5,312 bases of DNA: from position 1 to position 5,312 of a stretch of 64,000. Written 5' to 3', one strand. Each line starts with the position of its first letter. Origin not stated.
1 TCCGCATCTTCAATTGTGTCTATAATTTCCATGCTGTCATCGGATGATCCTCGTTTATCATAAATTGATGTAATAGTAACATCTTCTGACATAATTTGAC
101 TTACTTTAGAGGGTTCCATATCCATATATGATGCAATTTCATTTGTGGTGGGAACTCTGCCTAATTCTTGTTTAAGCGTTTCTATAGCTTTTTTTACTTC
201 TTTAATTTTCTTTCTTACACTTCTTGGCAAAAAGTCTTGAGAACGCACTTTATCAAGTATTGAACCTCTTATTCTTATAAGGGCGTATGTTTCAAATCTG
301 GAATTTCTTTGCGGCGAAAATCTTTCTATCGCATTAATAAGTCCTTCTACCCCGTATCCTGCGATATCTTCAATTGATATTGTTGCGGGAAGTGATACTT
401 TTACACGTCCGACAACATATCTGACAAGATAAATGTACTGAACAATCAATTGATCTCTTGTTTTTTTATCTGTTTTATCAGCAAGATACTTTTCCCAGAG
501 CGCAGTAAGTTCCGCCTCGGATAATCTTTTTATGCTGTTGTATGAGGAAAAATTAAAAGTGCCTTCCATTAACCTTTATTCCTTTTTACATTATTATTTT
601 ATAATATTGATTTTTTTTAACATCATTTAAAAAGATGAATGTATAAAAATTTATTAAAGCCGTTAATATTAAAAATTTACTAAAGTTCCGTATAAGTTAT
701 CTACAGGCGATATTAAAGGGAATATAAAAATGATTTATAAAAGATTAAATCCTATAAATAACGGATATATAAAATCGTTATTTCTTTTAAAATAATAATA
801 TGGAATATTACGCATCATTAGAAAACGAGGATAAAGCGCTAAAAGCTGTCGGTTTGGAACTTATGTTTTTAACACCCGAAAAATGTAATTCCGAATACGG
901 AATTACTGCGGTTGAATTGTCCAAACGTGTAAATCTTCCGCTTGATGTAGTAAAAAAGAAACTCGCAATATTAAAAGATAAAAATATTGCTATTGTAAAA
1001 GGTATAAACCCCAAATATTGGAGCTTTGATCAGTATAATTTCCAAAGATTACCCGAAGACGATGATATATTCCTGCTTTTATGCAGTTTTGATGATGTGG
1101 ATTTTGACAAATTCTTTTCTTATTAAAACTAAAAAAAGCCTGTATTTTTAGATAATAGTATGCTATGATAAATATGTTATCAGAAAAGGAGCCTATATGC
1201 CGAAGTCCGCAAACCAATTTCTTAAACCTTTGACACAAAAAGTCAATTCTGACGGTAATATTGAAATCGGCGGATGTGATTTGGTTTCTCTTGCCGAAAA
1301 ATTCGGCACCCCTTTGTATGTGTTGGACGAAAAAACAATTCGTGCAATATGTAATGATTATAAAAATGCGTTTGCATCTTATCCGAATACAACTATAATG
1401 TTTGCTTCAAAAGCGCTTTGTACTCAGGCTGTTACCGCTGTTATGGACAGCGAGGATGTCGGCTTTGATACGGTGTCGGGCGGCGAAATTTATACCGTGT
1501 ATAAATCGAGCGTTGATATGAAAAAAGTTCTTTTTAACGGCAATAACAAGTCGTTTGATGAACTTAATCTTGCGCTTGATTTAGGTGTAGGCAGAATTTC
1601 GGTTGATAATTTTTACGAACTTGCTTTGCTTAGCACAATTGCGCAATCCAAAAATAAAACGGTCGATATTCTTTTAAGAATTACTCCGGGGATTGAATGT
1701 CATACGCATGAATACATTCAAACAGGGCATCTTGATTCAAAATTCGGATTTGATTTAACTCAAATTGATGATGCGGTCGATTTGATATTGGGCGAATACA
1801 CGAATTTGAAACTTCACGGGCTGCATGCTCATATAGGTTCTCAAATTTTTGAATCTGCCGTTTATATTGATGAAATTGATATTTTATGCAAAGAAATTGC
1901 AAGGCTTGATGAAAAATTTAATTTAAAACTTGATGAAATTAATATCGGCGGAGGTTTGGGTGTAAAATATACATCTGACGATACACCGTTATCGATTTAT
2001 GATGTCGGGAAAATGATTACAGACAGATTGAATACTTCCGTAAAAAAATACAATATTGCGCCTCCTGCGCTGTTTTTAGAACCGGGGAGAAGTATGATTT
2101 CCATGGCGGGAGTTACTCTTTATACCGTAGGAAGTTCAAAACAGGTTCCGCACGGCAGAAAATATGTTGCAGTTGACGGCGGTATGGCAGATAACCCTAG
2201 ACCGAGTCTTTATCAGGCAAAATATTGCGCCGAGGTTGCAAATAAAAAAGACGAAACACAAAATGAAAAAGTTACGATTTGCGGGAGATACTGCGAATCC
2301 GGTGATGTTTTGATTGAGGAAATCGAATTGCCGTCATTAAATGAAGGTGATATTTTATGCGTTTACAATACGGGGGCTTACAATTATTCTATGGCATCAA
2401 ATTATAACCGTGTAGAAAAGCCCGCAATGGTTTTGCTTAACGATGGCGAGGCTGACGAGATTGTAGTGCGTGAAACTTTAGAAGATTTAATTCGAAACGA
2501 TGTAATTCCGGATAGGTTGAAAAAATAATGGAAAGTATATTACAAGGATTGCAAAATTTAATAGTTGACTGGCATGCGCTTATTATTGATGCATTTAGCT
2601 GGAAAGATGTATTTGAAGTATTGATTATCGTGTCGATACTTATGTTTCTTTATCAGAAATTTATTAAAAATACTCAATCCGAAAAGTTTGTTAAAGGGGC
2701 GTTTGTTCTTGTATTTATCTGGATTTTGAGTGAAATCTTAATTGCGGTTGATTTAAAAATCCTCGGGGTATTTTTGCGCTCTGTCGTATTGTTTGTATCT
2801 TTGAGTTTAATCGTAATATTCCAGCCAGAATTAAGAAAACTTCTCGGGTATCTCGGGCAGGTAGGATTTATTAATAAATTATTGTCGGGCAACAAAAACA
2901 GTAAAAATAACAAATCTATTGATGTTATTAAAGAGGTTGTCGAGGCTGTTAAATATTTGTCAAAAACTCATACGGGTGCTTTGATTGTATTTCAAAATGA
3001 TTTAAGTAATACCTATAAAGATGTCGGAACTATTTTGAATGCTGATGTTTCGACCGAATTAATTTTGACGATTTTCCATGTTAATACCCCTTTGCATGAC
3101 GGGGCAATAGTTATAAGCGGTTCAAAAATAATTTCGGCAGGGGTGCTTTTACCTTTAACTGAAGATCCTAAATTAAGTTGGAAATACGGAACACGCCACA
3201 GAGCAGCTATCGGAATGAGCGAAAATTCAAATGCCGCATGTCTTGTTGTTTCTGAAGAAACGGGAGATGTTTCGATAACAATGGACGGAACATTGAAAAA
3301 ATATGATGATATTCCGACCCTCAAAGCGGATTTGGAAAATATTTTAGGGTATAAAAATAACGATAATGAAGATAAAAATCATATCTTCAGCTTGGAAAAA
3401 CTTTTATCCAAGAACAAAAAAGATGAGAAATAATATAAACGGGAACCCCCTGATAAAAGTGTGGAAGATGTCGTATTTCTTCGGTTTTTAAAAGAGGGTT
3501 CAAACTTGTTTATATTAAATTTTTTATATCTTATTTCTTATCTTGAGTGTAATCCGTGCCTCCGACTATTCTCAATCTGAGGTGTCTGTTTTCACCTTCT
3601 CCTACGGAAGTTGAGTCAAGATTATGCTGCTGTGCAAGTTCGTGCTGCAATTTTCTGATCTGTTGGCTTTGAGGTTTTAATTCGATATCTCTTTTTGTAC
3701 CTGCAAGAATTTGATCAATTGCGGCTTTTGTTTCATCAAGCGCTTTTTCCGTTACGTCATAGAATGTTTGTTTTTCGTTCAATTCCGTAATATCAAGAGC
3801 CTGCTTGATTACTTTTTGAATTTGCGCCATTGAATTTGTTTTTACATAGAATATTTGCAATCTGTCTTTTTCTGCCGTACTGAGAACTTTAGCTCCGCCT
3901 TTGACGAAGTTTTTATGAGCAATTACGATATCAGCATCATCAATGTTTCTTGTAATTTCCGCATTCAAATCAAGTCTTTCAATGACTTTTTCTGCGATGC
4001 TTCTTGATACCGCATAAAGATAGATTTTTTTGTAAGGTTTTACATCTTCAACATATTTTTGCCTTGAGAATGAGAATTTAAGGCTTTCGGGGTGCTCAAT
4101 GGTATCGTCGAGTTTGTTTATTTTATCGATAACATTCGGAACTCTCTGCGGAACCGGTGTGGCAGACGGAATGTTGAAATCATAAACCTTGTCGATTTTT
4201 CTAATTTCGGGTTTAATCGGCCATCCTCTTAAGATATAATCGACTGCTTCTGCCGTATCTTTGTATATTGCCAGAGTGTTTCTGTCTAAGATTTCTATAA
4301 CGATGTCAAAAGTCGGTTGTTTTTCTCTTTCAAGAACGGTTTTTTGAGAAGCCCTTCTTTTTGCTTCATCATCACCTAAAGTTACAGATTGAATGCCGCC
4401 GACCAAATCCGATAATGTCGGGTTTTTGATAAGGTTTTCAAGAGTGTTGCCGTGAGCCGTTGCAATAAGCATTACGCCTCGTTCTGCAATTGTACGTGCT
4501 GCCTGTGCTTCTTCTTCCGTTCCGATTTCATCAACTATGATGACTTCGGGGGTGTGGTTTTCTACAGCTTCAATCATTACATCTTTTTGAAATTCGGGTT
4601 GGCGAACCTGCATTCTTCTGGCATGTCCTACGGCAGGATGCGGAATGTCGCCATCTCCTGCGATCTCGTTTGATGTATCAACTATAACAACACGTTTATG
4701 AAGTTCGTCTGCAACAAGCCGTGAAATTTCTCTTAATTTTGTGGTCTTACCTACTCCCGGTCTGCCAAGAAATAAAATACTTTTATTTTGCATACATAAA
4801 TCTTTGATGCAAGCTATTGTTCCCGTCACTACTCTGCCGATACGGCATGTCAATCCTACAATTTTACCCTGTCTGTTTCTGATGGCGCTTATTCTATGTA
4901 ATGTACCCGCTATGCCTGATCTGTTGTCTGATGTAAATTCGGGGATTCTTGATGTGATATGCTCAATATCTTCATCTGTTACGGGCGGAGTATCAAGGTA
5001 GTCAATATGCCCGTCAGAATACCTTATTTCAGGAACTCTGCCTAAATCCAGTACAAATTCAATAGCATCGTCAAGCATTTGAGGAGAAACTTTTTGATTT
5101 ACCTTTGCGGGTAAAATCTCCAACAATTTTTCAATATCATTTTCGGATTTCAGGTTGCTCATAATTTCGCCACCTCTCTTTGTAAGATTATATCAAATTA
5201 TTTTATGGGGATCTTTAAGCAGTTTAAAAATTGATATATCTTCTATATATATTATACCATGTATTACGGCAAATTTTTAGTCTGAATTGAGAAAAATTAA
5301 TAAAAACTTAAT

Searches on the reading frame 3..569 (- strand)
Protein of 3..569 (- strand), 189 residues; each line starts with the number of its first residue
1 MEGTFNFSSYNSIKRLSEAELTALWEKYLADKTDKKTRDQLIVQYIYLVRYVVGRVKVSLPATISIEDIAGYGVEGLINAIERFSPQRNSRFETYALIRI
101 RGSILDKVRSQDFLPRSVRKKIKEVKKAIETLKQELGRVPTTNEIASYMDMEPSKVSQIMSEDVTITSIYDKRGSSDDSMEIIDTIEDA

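Call 58: search_protein_families(library=ncbifam, proteins=[window:3-569:-], max_evalue=0.001)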
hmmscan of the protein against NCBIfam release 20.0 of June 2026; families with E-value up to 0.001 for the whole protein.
seq(189 aa): 45 families (the best 25 are shown)
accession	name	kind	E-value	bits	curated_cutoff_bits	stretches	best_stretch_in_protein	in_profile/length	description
NF004935.0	PRK06288.1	equivalog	3.4e-49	167.9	343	1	12-188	10-189/270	RNA polymerase sigma factor WhiG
NF005809.0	PRK07670.1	equivalog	2e-44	152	326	1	18-188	6-177/255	FliA/WhiG family RNA polymerase sigma factor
TIGR02479.1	FliA_WhiG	subfamily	1.3e-41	142.8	189.6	1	41-188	1-150/224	FliA/WhiG family RNA polymerase sigma factor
NF005413.0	PRK06986.1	subfamily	1.6e-39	136.2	201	1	30-180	7-159/241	RNA polymerase sigma factor FliA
NF004572.0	PRK05911.1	equivalog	8e-36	123.7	378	1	18-179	6-168/257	RNA polymerase sigma factor sigma-28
TIGR02980.1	SigBFG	subfamily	8.1e-23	81.3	234.35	1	35-188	2-158/227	SigB/SigF/SigG family RNA polymerase sigma factor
NF009091.0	PRK12427.1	equivalog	4.1e-20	72.5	339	1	39-153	18-131/233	FliA/WhiG family RNA polymerase sigma factor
TIGR02885.1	spore_sigF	equivalog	5.9e-19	68.8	321.45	1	30-188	5-163/231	RNA polymerase sporulation sigma factor SigF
NF004052.0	PRK05572.1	subfamily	2.7e-18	66.4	311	1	15-188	13-184/252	SigF/SigG family RNA polymerase sporulation sigma factor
TIGR02997.1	Sig70-cyanoRpoD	subfamily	3.2e-17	62.8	384.5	1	35-188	73-225/298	RNA polymerase sigma factor, RpoD/SigA family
NF005644.0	PRK07408.1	subfamily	6.1e-17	62.1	261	1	18-158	10-150/258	RNA polymerase sigma factor SigF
TIGR02394.1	rpoS_proteo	equivalog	2.7e-16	59.9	378.7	1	29-188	39-197/285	RNA polymerase sigma factor RpoS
TIGR02393.1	RpoD_Cterm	equivalog_domain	9.9e-16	58.1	354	1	49-188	10-151/238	RNA polymerase sigma factor RpoD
NF005785.0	PRK07598.1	equivalog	1.8e-15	56.7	554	1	32-186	171-324/415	RNA polymerase sigma factor SigC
NF005643.0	PRK07406.1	equivalog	2e-14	53.5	500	1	34-160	158-284/397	RNA polymerase sigma factor RpoD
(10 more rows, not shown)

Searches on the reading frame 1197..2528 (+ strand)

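Call 32: search_protein_families(library=pfam, proteins=[window:1197-2528:+], max_evalue=0.01)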
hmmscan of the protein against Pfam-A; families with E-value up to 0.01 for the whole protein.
window:1197-2528:+ (443 aa): 2 families
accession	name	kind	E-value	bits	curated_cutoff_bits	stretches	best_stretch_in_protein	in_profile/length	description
PF02784.22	Orn_Arg_deC_N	-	1.2e-49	169.4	23.4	1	48-301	4-246/247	Pyridoxal-dependent decarboxylase, pyridoxal binding domain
PF00278.28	Orn_DAP_Arg_deC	-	3.5e-19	69.3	23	1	224-393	5-95/95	Pyridoxal-dependent decarboxylase, C-terminal sheet domain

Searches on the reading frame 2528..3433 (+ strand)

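Call 32: search_protein_families(library=pfam, proteins=[window:2528-3433:+], max_evalue=0.01)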
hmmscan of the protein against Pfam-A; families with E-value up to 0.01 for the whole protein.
window:2528-3433:+ (301 aa): 2 families
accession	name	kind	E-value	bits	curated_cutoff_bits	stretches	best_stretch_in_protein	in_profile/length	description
PF02457.21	DAC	-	1.5e-37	128.3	27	1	139-255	2-118/119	DisA bacterial checkpoint controller nucleotide-binding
PF19293.4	CdaA_N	-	3.1e-07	30.9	23.8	1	22-101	4-80/81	CdaA N-terminal transmembrane domain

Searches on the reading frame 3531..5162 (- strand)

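Call 32: search_protein_families(library=pfam, proteins=[window:3531-5162:-], max_evalue=0.01)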
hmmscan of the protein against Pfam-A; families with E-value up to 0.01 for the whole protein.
window:3531-5162:- (543 aa): 13 families
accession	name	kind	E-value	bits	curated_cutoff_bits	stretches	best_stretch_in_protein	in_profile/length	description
PF25516.1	PTPase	-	1.7e-21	76.3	27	1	379-455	2-78/79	Phosphotyrosine protein phosphatase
PF19568.5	Spore_III_AA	-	3.9e-13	49.6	27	1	110-254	132-275/306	Sporulation stage III, protein AA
PF01424.28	R3H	-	4.2e-11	43.1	26.8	1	480-530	8-58/60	R3H domain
PF03266.21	NTPase_1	-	1.7e-05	25.1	23.9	0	193-240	82-136/168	NTPase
PF13238.12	AAA_18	-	0.00016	22.5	29.4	1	129-234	1-99/128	AAA domain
PF00437.27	T2SSE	-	0.00042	19.5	24.9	1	126-242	142-249/370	Type II/IV secretion system protein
PF00004.35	AAA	-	0.00047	21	21.2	1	129-214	1-67/131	ATPase family associated with various cellular activities (AAA)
PF13604.12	AAA_30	-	0.00065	19.9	27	1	119-225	10-109/191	AAA domain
PF13401.12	AAA_22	-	0.0032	18.2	27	0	126-213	5-93/130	AAA domain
PF13479.12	AAA_24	-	0.0037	17.6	27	0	126-219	2-79/195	AAA domain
PF20720.3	nSTAND3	-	0.0037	17.4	27.2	0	117-166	8-56/155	Novel STAND NTPase 3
PF07728.20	AAA_5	-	0.0042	17.5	22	0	129-215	2-77/139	AAA domain (dynein-related subfamily)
PF13245.12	AAA_19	-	0.0055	17.3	25.1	0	124-161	9-47/134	AAA domain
